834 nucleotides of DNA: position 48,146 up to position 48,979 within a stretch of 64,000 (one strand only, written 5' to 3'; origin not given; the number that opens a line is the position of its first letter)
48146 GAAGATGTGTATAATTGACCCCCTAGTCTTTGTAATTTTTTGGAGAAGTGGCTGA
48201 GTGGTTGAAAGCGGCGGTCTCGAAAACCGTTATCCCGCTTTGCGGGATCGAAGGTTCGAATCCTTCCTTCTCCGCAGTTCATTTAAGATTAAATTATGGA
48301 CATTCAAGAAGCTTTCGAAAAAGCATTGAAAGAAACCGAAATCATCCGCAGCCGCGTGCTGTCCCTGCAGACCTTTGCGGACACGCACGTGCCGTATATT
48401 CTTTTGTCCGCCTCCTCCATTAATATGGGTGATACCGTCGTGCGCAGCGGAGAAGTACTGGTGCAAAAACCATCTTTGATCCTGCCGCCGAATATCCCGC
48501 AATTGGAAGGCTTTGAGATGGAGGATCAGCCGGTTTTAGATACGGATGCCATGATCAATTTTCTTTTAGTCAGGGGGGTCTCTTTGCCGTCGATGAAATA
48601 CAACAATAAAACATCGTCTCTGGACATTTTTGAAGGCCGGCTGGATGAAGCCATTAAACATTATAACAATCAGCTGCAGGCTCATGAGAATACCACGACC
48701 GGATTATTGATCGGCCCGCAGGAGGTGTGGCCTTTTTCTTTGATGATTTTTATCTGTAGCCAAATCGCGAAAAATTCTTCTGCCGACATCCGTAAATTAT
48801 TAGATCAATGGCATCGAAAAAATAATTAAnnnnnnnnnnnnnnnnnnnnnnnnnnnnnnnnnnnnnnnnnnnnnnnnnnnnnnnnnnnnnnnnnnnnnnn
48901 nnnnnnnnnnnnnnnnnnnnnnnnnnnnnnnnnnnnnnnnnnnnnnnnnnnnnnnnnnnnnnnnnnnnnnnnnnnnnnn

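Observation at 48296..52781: tRNA-flanked cassette: hypothetical protein, secreted M16 zinc peptidase, and a translationally coupled orphan CpaF-like ATPase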

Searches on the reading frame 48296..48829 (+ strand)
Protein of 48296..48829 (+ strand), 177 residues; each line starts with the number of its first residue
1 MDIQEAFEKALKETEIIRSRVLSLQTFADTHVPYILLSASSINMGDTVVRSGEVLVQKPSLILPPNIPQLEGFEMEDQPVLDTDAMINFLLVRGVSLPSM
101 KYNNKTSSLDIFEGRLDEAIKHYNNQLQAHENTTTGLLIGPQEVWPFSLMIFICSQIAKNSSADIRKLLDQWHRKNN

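Call 5: search_protein_families(library=pfam, proteins=[window:48296-48829:+], max_evalue=0.01)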
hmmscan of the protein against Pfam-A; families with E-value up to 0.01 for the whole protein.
window:48296-48829:+ (177 aa): 0 families

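Call 6: search_protein_families(library=ncbifam, proteins=[window:48296-48829:+], max_evalue=0.01)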
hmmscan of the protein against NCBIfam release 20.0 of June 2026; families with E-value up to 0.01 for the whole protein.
window:48296-48829:+ (177 aa): 0 families

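Call 14: find_homologous_proteins(query=window:48296-48829:+, max_evalue=0.001)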
Query window:48296-48829:+ (177 aa): 878 proteins with E <= 0.001 among 980 candidates; the best 120 are listed.
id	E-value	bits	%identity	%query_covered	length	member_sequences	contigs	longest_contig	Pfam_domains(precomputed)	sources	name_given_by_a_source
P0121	6.7e-111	386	100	100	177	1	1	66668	-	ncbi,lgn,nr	ncbi:MAG: hypothetical protein HY209_06410 [Candidatus Omnitrophica bacterium]|nr:hypothetical prote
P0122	4.8e-98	344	88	100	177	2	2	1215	-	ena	-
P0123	1.1e-96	339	84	100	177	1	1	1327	-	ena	-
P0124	1.1e-94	333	84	100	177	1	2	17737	-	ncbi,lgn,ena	-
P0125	3.2e-94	331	86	99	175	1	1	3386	-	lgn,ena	-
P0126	7.2e-94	330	84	99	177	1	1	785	-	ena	-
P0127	9.8e-94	330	83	100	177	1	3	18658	-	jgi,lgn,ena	-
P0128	4.9e-93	327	84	99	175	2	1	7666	-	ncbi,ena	ncbi:MAG: hypothetical protein WCH62_03355 [Candidatus Omnitrophota bacterium]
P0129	5.8e-92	324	82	99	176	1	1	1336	-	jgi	jgi:hypothetical protein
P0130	6.6e-92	324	82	99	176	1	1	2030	-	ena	-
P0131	2.5e-91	322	80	99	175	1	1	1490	-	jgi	jgi:hypothetical protein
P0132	3.5e-91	321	81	99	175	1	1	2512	-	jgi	jgi:hypothetical protein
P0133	9.3e-91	320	80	100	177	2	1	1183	-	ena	-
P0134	1.2e-90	320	81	99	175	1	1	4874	-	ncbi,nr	ncbi:MAG: hypothetical protein HQL15_09795 [Candidatus Omnitrophica bacterium]|nr:hypothetical prote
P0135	1.4e-90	319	83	99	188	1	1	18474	-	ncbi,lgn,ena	-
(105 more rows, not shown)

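Call 31: predict_structure(alignment_id=A1)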
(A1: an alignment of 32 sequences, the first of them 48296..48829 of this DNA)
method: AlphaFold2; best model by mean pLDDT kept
length: 177 residues; sequences in the alignment: 32
mean_pLDDT: 73.9   pTM: 0.66
mean pLDDT of the five models: 73.9, 71.5, 71.3, 70.3, 63.4
residues with pLDDT >= 90: 40; 70-90: 64; 50-70: 49; < 50: 24
segments of 3 or more residues with pLDDT < 50: 60-68, 70-75, 93-100
pLDDT, mean of each block of 10 residues (from residue 1): 82 83 63 91 91 73 43 49 60 47 73 94 93 88 86 76 68 67
secondary structure, 60 per line:
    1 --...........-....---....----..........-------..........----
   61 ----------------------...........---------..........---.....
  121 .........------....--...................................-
elements in order: H3-13 E15-18 H22-25 E30-39 E47-56 H83-93 E103-112 H116-129 E136-139 H142-176

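Call 32: search_protein_representatives(protein=window:48296-48829:+)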
Query: 177 residues. Proteins with E-value up to 0.001 (for the whole library): 136; up to 1e-10: 67; up to 1e-30: 20. The best 136 are listed.
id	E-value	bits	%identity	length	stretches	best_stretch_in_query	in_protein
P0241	7.3e-68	243.9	65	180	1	1-174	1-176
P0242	1.4e-64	233.2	59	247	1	1-175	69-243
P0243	2.8e-57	209.5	51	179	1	1-177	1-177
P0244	2.5e-47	177.1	63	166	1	1-135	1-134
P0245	8.5e-46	172.1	57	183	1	1-140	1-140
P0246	7.6e-44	165.8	44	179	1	1-175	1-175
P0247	6.5e-43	162.8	44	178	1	1-174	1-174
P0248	9.5e-43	162.2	43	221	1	2-176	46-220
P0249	7.2e-38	146.3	45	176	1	1-174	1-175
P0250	1.6e-35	138.7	54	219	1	1-125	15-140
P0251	2.2e-33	131.7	39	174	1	1-172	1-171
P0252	3.5e-33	131.1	58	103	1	77-175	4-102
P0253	7.3e-33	130.1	64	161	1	37-134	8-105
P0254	9.7e-33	129.7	51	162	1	1-125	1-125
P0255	2.0e-32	128.7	38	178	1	1-171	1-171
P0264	1.1e-27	113.3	37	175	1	1-171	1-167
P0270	1.4e-26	109.7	34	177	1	4-168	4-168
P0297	6.9e-14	68.3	28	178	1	2-173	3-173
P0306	6.5e-11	58.7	22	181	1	11-170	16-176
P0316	4.0e-08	49.6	26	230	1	2-158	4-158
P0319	1.9e-07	47.4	22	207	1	15-168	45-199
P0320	2.0e-07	47.3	27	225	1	6-168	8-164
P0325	2.9e-07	46.8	26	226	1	5-168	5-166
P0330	7.8e-07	45.4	28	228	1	4-168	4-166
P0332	1.3e-06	44.7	25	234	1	12-165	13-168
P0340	4.7e-06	42.9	25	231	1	6-157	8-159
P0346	1.2e-05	41.5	25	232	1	2-162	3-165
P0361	2.2e-04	37.4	23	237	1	7-169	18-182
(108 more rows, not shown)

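Call 34: search_protein_families(library=pfam, proteins=[P0316, P0320, P0325, P0330, P0332, P0340, P0346, P0306, P0319, P0361], max_evalue=0.01)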
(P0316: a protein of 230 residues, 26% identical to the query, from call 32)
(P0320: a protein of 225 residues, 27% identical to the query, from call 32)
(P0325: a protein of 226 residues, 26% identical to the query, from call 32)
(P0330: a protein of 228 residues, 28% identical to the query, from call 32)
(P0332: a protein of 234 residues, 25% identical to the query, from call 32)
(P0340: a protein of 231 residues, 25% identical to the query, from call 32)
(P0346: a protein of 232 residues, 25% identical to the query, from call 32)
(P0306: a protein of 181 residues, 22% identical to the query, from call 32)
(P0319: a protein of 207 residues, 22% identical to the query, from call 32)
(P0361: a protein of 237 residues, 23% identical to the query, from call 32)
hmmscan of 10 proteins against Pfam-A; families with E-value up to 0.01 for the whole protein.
P0316 (230 aa): 0 families

P0320 (225 aa): 0 families

P0325 (226 aa): 0 families

P0330 (228 aa): 0 families

P0332 (234 aa): 0 families

P0340 (231 aa): 0 families

P0346 (232 aa): 0 families

P0306 (181 aa): 0 families

P0319 (207 aa): 0 families

P0361 (237 aa): 0 families

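Call 38: fold_search(model_id=the predicted structure, library=pdb)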
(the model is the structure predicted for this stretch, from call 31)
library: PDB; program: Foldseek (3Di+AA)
matches with E <= 10: 255; with E <= 0.001: 0
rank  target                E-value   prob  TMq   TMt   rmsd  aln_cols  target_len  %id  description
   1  2knr_MODEL_1_A        2.0e-01  0.35  0.26  0.35   9.7       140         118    6  Solution structure of protein Atu0922 from A. tumefaciens. Northeast Structural Genomics Consortium target AtT (released 2009-11-03)
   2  8yjz_H                2.4e-01  0.08  0.20  0.14  14.3       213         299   10  Structure of the human endogenous PCNA-FEN1-RNase H2 complex - State D (released 2024-12-04)
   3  8om2_K                2.7e-01  0.15  0.17  0.20  11.2       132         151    9  Small subunit of yeast mitochondrial ribosome in complex with METTL17/Rsm22. (released 2024-01-10)
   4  8wwc_D                2.9e-01  0.15  0.21  0.28  10.1       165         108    9  De novo design binder of HRAS -120-4 (released 2024-10-09)
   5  8z5g_A                3.9e-01  0.07  0.18  0.12  33.0       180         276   12  Cryo-EM structure of E.coli SPFH-NfeD family protein complex QmcA-YbbJ (released 2024-08-21)
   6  7vhq_E                4.5e-01  0.05  0.18  0.13  35.7       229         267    9  Structural insights into the membrane microdomain organization by SPFH family proteins (released 2022-01-19)
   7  8rrh_A                4.7e-01  0.08  0.21  0.15  30.9       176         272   10  The human prohibitin complex (released 2024-12-18)
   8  5wti_Z                4.7e-01  0.06  0.21  0.05  34.7       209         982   13  Crystal structure of the CRISPR-associated protein in complex with crRNA and DNA (released 2017-11-01)
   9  4py5_A                7.3e-01  0.04  0.19  0.14  16.1       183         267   12  Thermovibrio ammonificans RNase H3 in complex with 19-mer RNA/DNA (released 2014-07-30)
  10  7o7x                  8.3e-01  0.06  0.11  0.09  11.1        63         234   13  Crystal structure of rsEGFP2 mutant V151A in the non-fluorescent off-state determined by serial femtosecond crystallogra (released 2022-07-27)
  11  4q7j_E                8.3e-01  0.06  0.16  0.11  18.4       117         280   12  Complex structure of viral RNA polymerase (released 2014-08-27)
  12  5aoy                  8.3e-01  0.02  0.14  0.11  20.6       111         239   10  Structure of mouse Endonuclease V (released 2016-05-04)
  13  6oze                  8.9e-01  0.09  0.16  0.12   8.4        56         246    7  Crystal structure of the catalytic domain of human Endonuclease V (C140S/C225S/C226A/C228S) (released 2019-09-04)
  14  7o7h                  8.9e-01  0.05  0.11  0.09  10.9        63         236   13  Crystal structure of rsEGFP2 mutant V151L in the non-fluorescent off-state determined by synchrotron radiation at 100K (released 2022-07-27)
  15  6zzc_B000             8.9e-01  0.03  0.17  0.15  27.2       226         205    8  MB_CRS6-1 bound to CrSAS-6_6HR (released 2021-07-07)
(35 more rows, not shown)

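Call 39: list_cluster_members(proteins=[P0316, P0320, P0332, P0346, P0306, P0297, P0270, P0264, P0251, P0246])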
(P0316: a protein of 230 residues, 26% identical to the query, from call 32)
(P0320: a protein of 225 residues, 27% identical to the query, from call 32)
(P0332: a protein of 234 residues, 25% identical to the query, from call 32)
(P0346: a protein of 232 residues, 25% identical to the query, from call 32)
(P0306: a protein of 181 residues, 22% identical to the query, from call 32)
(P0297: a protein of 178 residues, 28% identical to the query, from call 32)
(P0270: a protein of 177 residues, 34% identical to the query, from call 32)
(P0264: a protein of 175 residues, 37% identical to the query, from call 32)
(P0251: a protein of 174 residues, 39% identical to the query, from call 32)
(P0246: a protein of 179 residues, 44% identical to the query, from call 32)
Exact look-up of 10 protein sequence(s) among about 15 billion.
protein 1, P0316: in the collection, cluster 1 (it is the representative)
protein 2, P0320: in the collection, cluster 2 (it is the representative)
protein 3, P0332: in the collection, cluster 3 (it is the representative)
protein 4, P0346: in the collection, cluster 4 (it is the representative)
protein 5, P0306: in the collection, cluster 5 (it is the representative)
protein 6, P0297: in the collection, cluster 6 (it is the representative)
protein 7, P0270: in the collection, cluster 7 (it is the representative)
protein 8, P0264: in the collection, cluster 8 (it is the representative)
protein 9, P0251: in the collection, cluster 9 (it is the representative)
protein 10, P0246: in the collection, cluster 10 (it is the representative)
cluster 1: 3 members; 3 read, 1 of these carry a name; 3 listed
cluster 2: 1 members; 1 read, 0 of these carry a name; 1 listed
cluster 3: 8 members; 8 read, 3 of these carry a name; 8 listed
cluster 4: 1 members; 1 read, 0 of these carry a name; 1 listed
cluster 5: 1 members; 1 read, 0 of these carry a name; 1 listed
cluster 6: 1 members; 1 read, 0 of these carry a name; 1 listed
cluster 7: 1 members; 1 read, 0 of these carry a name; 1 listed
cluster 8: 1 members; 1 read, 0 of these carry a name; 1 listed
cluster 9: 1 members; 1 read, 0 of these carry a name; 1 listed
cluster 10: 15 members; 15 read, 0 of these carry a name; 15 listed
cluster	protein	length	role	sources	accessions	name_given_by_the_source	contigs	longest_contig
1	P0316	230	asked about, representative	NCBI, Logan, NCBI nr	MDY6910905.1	MAG: hypothetical protein SVM79_00880 [Chloroflexota bacterium] | hypothetical protein [Chloroflexota bacterium]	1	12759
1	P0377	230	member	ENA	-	-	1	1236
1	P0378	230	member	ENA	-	-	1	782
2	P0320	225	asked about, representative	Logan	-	-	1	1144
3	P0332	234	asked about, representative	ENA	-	-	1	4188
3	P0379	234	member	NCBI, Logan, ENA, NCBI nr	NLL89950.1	MAG: hypothetical protein GX226_02445 [Dehalococcoidales bacterium] | hypothetical protein [Dehalococcoidales bacterium]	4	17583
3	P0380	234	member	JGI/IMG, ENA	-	hypothetical protein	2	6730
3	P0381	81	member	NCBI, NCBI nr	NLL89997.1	MAG: hypothetical protein GX226_02695, partial [Dehalococcoidales bacterium] | hypothetical protein [Dehalococcoidales bacterium]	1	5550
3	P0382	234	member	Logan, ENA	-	-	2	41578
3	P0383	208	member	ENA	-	-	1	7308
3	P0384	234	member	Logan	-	-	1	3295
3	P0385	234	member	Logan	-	-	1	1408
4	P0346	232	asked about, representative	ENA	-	-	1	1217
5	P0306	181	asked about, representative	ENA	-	-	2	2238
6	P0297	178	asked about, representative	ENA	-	-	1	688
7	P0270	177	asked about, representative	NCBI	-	-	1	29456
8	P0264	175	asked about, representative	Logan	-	-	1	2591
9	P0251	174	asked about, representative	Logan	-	-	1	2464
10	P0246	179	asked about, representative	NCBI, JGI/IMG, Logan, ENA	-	-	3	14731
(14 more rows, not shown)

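Call 40: find_encoding_contigs(protein=P0382, flank=8000, max_places=2)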
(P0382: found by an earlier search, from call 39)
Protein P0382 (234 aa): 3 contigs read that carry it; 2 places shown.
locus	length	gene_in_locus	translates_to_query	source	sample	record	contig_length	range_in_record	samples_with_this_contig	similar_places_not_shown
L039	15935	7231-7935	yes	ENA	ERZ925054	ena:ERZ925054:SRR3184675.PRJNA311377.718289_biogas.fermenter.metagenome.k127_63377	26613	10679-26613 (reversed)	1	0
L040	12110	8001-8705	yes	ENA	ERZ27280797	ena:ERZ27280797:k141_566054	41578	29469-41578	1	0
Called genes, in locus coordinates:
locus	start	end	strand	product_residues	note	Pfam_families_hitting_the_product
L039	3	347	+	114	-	?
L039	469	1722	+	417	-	PF00330:Aconitase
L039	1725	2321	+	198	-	PF05219:DREV, PF02353:CMAS, PF13489:Methyltransf_23, PF01209:Ubie_methyltran, PF13847:Methyltransf_31, PF08241:Methyltransf_11, PF08242:Methyltransf_12, PF13649:Methyltransf_25, +3 more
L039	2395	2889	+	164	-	PF00694:Aconitase_C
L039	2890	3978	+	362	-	PF00180:Iso_dh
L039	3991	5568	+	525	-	PF00682:HMGL-like, PF22617:HCS_D2, PF08502:LeuA_dimer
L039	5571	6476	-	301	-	PF00291:PALP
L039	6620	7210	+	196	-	PF20362:DUF6657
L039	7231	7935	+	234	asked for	-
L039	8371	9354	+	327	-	PF04055:Radical_SAM, PF06463:Mob_synth_C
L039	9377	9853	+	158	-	PF01967:MoaC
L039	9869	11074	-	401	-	PF03453:MoeA_N, PF00994:MoCF_biosynth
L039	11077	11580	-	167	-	PF00994:MoCF_biosynth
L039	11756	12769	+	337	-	PF10518:TAT_signal (faint), PF02424:ApbE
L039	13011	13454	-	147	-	PF01396:Zn_ribbon_Top1 (faint), PF07754:Ribosomal_aS21 (faint), PF08772:Zn_ribbon_NOB1 (faint), PF12773:DZR, PF13240:Zn_Ribbon_1 (faint), PF14803:Zn_ribbon_Nudix (faint), PF18912:DZR_2 (weak), PF13248:Zn_ribbon_3 (weak), +4 more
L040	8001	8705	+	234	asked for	-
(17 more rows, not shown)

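Call 41: find_encoding_contigs(protein=P0316, flank=8000, max_places=2)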
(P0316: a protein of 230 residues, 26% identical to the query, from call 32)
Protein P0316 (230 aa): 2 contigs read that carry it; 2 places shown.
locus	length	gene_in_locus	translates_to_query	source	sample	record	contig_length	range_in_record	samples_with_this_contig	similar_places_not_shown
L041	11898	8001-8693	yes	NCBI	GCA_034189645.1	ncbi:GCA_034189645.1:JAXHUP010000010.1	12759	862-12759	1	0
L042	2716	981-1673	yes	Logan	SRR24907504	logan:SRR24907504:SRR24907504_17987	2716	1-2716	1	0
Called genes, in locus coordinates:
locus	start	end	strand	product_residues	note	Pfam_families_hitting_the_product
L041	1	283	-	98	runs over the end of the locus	PF00226:DnaJ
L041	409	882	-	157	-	PF01592:NifU_N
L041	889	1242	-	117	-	PF02579:Nitro_FeMo-Co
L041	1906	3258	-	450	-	PF01266:DAO (faint), PF03486:HI0933_like (faint), PF07992:Pyr_redox_2, PF13434:Lys_Orn_oxgnase (weak), PF13738:Pyr_redox_3, PF00070:Pyr_redox, PF02852:Pyr_redox_dim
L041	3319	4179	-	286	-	PF01656:CbiA, PF12838:Fer4_7 (faint), PF00037:Fer4 (faint), PF14697:Fer4_21 (weak), PF10609:ParA (weak)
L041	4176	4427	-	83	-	-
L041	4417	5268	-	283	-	PF01656:CbiA, PF10609:ParA, PF13614:AAA_31 (faint), PF12838:Fer4_7 (faint), PF13187:Fer4_9 (faint), PF13237:Fer4_10 (weak), PF14697:Fer4_21, PF00037:Fer4 (weak), +4 more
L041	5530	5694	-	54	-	-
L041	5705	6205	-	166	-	PF02579:Nitro_FeMo-Co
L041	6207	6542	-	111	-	PF17253:DUF5320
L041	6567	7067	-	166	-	PF02001:DUF134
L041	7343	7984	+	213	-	PF00702:Hydrolase, PF13419:HAD_2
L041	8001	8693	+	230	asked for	-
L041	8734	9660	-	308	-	PF00378:ECH_1, PF16113:ECH_2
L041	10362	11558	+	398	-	PF01321:Creatinase_N, PF00557:Peptidase_M24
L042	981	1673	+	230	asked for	-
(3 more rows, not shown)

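Call 50: search_solved_structures(query=A2, max_evalue=10)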
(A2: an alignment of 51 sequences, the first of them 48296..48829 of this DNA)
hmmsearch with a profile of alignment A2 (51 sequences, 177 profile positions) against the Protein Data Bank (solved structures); distinct sequences matched with E-value up to 10: 5.
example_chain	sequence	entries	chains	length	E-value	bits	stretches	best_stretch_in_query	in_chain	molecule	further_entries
2fhd_A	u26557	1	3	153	0.63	12.6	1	10-75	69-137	DNA repair protein rhp9/CRB2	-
3qvw_A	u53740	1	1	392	0.73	12.4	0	59-126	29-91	Myo-inositol-1-phosphate synthase (Ino1)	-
3qvx_A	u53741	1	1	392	0.74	12.4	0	59-126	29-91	Myo-inositol-1-phosphate synthase (Ino1)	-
1u1i_A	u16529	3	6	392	0.74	12.4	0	59-126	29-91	myo-inositol-1-phosphate synthase | Myo-inositol-1-phosphate synthase (Ino1)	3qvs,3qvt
3qw2_A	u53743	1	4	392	0.74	12.4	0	59-126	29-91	Myo-inositol-1-phosphate synthase (Ino1)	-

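Call 53: find_encoding_contigs(protein=P0270, flank=7000, max_places=1)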
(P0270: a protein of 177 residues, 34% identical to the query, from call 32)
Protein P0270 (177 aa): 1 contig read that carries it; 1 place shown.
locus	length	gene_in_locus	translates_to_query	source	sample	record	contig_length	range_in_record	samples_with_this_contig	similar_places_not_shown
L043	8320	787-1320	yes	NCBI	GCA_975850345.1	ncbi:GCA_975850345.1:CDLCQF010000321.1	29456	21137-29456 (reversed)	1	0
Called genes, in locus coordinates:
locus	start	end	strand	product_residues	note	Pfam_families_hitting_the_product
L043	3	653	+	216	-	?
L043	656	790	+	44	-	-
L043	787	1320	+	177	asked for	-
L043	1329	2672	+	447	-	PF02878:PGM_PMM_I, PF02879:PGM_PMM_II, PF02880:PGM_PMM_III, PF00408:PGM_PMM_IV (weak)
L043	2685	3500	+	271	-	PF16697:Yop-YscD_cpl, PF00498:FHA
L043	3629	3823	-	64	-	-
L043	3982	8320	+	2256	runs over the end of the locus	-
